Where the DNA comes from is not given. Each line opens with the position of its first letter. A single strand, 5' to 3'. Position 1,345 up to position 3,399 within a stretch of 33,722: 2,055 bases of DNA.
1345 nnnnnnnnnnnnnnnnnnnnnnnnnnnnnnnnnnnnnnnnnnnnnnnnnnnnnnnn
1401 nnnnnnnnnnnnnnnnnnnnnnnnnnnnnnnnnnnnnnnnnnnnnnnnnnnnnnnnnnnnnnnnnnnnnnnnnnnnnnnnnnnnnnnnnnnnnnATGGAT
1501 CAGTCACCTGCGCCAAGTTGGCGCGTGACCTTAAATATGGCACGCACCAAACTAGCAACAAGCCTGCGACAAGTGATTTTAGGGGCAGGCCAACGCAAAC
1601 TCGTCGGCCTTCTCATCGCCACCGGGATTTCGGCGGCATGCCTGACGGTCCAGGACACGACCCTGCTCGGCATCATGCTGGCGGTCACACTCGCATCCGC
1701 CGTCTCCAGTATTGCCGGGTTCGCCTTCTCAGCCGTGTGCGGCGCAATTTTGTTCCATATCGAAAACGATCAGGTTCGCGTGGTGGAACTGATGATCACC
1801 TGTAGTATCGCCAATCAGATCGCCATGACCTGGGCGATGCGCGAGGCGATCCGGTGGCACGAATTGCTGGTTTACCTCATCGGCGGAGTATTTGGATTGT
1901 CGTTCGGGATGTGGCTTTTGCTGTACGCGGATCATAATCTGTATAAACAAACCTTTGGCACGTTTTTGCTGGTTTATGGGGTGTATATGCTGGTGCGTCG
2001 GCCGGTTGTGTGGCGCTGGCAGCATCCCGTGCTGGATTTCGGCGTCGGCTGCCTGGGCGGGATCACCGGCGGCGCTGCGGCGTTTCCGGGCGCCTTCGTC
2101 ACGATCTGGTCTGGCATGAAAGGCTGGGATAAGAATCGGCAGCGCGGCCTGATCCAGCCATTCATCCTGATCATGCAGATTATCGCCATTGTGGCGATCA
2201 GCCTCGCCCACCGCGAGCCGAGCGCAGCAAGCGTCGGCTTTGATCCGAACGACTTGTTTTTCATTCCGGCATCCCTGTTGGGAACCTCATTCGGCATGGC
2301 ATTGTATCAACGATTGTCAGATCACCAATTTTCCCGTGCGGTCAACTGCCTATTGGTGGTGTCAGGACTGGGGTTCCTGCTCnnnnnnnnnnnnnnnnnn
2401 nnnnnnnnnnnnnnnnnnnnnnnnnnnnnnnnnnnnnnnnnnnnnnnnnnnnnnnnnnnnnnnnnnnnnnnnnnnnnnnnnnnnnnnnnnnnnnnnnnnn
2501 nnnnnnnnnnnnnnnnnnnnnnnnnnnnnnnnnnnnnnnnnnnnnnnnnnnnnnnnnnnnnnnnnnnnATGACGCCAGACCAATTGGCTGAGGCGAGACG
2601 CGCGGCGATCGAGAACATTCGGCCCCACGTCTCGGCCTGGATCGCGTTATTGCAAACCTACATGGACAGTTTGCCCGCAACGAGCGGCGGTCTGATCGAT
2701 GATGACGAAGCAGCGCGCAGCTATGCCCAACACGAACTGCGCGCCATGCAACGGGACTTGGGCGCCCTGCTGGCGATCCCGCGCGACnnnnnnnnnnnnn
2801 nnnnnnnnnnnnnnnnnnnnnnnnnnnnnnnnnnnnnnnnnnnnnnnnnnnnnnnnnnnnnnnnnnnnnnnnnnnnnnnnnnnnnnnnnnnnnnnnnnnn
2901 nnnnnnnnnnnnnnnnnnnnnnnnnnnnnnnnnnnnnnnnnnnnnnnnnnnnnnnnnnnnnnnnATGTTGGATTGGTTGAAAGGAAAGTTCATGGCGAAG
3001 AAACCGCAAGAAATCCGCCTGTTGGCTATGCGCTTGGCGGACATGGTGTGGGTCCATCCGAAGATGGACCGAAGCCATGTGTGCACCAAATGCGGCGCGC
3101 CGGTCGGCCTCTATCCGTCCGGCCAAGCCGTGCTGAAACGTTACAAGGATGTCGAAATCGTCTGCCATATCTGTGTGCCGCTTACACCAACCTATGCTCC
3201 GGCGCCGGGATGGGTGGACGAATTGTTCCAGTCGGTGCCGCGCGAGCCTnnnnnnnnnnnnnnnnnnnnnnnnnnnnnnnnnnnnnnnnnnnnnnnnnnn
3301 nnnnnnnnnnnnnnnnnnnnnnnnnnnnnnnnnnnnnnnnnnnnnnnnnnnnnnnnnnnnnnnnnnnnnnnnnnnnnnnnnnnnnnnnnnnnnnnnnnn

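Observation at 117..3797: Accessory island between gp55 and gp47: PARP-like ART, TSUP permease, Zn-ribbon and small proteins, and a CX5R phosphatase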

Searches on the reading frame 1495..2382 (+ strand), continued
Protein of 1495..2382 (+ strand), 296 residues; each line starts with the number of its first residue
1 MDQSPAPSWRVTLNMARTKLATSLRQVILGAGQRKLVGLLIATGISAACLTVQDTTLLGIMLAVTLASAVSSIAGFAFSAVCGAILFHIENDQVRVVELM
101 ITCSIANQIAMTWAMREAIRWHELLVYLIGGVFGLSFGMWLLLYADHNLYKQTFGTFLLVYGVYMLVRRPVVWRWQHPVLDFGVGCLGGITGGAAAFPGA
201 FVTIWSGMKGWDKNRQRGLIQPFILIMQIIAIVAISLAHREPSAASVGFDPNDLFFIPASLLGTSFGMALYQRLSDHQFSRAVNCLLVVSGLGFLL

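Call 76: find_related_loci(query=L001:7613-8623:-, collection=metagenome_contigs, flank=10000)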
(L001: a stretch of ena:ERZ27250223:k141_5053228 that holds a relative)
Query L001:7613-8623:- (336 aa) in metagenome_contigs; peptide patterns used: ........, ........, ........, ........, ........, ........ (x = any residue, [..] = any of these).
181 stretches matched a pattern; 3 encode a relative of the query (tblastn E <= 1e-3); 3 distinct loci.
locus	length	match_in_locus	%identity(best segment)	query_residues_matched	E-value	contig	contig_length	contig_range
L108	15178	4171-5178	100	1-336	0e+0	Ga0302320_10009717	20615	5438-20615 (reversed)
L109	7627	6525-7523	34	5-336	7e-58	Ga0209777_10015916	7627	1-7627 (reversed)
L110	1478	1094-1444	34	7-126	7e-16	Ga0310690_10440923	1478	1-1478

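Call 77: search_protein_families(library=pfam, proteins=[L013:3704-4963:+, L013:5552-6067:+, L013:6558-6977:+, L013:7000-7539:-, L013:8677-9198:-, L013:9374-9688:+, L012:6090-6959:-, L001:7616-8623:-, L001:5434-7599:-], max_evalue=0.01)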
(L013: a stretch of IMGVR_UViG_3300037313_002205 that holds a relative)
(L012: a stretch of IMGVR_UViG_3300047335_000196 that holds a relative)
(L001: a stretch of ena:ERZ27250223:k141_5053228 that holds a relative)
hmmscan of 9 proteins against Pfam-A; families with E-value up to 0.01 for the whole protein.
L013:3704-4963:+ (420 aa): 1 family
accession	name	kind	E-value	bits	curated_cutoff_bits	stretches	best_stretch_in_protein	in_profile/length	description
PF01844.29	HNH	-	0.0012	19.4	21.4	1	41-64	13-36/47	HNH endonuclease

L013:5552-6067:+ (172 aa): 0 families

L013:6558-6977:+ (140 aa): 0 families

L013:7000-7539:- (180 aa): 0 families

L013:8677-9198:- (174 aa): 0 families

L013:9374-9688:+ (105 aa): 0 families

L012:6090-6959:- (290 aa): 0 families

L001:7616-8623:- (336 aa): 2 families
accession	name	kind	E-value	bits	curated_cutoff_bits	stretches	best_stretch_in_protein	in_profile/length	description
PF00149.33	Metallophos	-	5.5e-05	24.1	21.5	1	9-127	4-117/191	Calcineurin-like phosphoesterase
PF12850.12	Metallophos_2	-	0.0012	19.3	27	1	8-192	3-121/154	Calcineurin-like phosphoesterase superfamily domain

L001:5434-7599:- (722 aa): 2 families
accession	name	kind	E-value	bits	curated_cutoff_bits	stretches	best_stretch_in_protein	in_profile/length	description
PF13476.12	AAA_23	-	1.8e-12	48.7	27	1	7-206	2-129/201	AAA domain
PF02463.25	SMC_N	-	9.6e-07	28.9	40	1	45-710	32-211/220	RecF/RecN/SMC N terminal domain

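Call 107: find_related_loci(query=A3, collection=viral_contigs, flank=8000)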
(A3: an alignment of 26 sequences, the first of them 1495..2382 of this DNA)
Query A3 (296 aa) in viral_contigs; peptide patterns used: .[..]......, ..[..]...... (x = any residue, [..] = any of these).
15 stretches matched a pattern; 1 encode a relative of the query (tblastn E <= 1e-3); 1 distinct loci.
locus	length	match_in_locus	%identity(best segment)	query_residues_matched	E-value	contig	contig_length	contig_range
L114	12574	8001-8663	49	61-284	1e-53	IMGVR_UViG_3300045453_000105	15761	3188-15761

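Call 109: search_protein_families(library=pfam, proteins=[L114:2268-4529:-, L114:5203-6489:-, L114:6217-7197:+, L114:8876-9829:-, L114:9524-11038:+, L114:9854-11092:-, L114:11031-12191:+, L114:1585-2484:-, L114:695-1552:+], max_evalue=0.001)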
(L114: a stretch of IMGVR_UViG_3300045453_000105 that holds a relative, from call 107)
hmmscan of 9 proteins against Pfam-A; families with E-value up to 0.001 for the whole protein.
L114:2268-4529:- (754 aa): 1 family
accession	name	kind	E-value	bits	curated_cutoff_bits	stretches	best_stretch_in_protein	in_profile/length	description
PF20155.4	TMP_3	-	4e-49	167.4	41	1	102-291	2-191/192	Tape measure protein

L114:5203-6489:- (429 aa): 2 families
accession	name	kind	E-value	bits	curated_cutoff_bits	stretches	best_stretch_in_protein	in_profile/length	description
PF03466.25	LysR_substrate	-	4.8e-36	124.5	28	1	215-423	3-208/209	LysR substrate binding domain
PF00126.33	HTH_1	-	4.1e-19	68.7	26.6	1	131-189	2-60/60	Bacterial regulatory helix-turn-helix protein, lysR family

L114:6217-7197:+ (327 aa): 1 family
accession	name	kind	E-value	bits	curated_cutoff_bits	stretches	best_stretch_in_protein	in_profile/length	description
PF03401.19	TctC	-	1.7e-22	80.7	27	1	52-304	2-255/274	Tripartite tricarboxylate transporter family receptor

L114:8876-9829:- (318 aa): 1 family
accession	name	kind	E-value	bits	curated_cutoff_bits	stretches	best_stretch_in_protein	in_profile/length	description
PF18906.5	Phage_tube_2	-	5.4e-49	167.6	27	1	6-294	1-266/266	Phage tail tube protein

L114:9524-11038:+ (505 aa): 0 families

L114:9854-11092:- (413 aa): 0 families

L114:11031-12191:+ (387 aa): 0 families

L114:1585-2484:- (300 aa): 0 families

L114:695-1552:+ (286 aa): 0 families

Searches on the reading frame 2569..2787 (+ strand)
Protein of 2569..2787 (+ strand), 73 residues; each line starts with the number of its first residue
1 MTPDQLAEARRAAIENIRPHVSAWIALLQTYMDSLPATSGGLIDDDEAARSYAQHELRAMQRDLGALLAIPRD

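Call 7: search_protein_families(library=pfam, proteins=[window:2569-2787:+], max_evalue=0.1)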
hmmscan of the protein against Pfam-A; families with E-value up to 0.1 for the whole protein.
window:2569-2787:+ (73 aa): 0 families

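Call 8: search_protein_families(library=phrogs, proteins=[window:2569-2787:+], max_evalue=0.01)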
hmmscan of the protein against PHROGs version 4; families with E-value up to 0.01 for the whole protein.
window:2569-2787:+ (73 aa): 0 families

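Call 52: search_protein_families(library=ncbifam, proteins=[window:2569-2787:+], max_evalue=0.01)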
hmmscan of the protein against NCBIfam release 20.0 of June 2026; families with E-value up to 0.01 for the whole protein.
window:2569-2787:+ (73 aa): 0 families

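Call 53: search_protein_families(library=padloc, proteins=[window:2569-2787:+], max_evalue=0.01)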
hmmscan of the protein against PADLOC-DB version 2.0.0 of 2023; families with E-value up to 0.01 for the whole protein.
window:2569-2787:+ (73 aa): 0 families

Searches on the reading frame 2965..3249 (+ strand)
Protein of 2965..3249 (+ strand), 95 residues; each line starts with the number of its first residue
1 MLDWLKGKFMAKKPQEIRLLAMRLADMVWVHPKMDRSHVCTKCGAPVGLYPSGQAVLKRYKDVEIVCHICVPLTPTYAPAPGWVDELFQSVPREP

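Call 7: search_protein_families(library=pfam, proteins=[window:2965-3249:+], max_evalue=0.1)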
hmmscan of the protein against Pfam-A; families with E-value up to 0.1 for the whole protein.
window:2965-3249:+ (95 aa): 1 family
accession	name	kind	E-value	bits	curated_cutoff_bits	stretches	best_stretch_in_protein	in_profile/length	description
PF10601.15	zf-LITAF-like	-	0.057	14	23.8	0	31-50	50-69/70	LITAF-like zinc ribbon domain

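Call 8: search_protein_families(library=phrogs, proteins=[window:2965-3249:+], max_evalue=0.01)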
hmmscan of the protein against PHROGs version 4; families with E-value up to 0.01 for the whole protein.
window:2965-3249:+ (95 aa): 0 families

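Call 52: search_protein_families(library=ncbifam, proteins=[window:2965-3249:+], max_evalue=0.01)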
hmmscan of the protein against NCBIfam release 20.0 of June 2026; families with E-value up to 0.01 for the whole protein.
window:2965-3249:+ (95 aa): 0 families

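Call 53: search_protein_families(library=padloc, proteins=[window:2965-3249:+], max_evalue=0.01)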
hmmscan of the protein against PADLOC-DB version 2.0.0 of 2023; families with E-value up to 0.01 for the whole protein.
window:2965-3249:+ (95 aa): 0 families

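Call 93: search_solved_structures(query=window:2965-3249:+, max_evalue=10, show_alignments=1)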
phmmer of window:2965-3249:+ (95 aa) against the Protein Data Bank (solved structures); distinct sequences matched with E-value up to 10: 6.
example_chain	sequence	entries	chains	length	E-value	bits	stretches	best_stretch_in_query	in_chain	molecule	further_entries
6cvn_D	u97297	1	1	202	0.0095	19.3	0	30-47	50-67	Microtubule-associated protein tau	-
2nwm_A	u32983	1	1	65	0.25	14.7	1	5-54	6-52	Vinexin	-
2dlm_A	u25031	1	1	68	0.3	14.5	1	5-54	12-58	Vinexin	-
6qjh_A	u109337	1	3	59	0.97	12.8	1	30-65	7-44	Microtubule-associated protein tau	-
6k0a_G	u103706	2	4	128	1.1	12.7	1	19-71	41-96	Ribonuclease P protein component 4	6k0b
9mr8_C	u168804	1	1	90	1.3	12.4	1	30-65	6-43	Microtubule-associated protein tau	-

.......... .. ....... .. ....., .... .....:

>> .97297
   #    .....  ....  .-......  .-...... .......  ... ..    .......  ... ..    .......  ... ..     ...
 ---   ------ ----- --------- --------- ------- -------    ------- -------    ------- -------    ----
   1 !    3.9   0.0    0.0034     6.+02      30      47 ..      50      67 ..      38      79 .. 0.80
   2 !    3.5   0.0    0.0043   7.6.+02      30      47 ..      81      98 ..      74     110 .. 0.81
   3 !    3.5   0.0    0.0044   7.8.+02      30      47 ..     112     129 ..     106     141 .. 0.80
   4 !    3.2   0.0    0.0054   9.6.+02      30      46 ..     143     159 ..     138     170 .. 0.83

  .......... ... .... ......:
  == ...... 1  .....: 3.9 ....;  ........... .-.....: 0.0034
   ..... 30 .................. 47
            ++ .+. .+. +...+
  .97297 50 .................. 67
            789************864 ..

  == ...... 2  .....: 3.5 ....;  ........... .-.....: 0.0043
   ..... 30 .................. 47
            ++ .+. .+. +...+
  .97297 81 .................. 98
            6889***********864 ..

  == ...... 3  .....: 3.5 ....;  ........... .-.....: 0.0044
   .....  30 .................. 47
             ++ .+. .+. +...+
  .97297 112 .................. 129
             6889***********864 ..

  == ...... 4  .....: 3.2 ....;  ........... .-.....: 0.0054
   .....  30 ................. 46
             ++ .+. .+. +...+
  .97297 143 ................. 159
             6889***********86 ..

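Call 104: search_dna_similar(query=window:2965-3249:+, collection=phages, mode=protein, max_evalue=0.01, max_rows=10)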
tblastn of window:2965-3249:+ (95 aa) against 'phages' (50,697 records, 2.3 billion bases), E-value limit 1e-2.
No match.
